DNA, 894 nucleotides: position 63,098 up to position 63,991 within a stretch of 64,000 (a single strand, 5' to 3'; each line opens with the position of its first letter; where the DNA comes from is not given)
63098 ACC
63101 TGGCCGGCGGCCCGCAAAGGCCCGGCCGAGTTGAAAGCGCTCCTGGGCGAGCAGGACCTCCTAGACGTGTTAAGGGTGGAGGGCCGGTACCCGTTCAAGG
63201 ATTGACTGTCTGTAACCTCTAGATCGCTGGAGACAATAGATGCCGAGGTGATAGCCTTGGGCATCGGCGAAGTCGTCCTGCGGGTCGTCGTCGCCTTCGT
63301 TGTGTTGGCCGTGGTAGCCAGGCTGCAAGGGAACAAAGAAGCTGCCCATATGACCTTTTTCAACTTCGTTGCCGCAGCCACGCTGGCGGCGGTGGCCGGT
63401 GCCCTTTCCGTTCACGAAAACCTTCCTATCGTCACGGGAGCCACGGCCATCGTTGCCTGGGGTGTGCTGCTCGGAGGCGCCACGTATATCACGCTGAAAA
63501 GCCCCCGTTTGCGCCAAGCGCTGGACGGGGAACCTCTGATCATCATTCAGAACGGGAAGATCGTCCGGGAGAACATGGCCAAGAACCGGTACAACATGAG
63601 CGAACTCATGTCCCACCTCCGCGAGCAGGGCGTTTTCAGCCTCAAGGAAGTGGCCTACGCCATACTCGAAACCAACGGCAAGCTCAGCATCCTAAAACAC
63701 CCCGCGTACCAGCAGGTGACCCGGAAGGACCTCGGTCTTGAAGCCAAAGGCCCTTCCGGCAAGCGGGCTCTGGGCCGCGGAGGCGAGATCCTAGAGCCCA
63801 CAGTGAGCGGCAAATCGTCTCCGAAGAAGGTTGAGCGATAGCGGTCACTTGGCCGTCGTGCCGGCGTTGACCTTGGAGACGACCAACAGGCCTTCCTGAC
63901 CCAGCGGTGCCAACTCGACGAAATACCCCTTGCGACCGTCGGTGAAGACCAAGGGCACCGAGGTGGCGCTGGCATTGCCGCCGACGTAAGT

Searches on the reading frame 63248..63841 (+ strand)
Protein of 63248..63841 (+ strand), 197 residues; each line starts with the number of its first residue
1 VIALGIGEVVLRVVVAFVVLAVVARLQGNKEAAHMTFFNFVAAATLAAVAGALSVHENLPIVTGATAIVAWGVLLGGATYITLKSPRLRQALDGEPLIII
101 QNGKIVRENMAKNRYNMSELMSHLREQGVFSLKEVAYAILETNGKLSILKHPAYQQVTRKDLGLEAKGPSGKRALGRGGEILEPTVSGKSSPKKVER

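Call 63: search_protein_families(library=pfam, proteins=[window:63248-63841:+], max_evalue=0.00001)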
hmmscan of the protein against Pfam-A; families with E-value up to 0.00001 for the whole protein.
window:63248-63841:+ (197 aa): 2 families
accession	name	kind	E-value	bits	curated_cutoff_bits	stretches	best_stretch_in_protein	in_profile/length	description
PF04239.17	DUF421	-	2e-28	98.9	23.6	1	83-164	1-78/129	YetF C-terminal domain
PF20730.2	YetF_N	-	5.5e-06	26.5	26.5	1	8-75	3-70/76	YetF N-terminal transmembrane domain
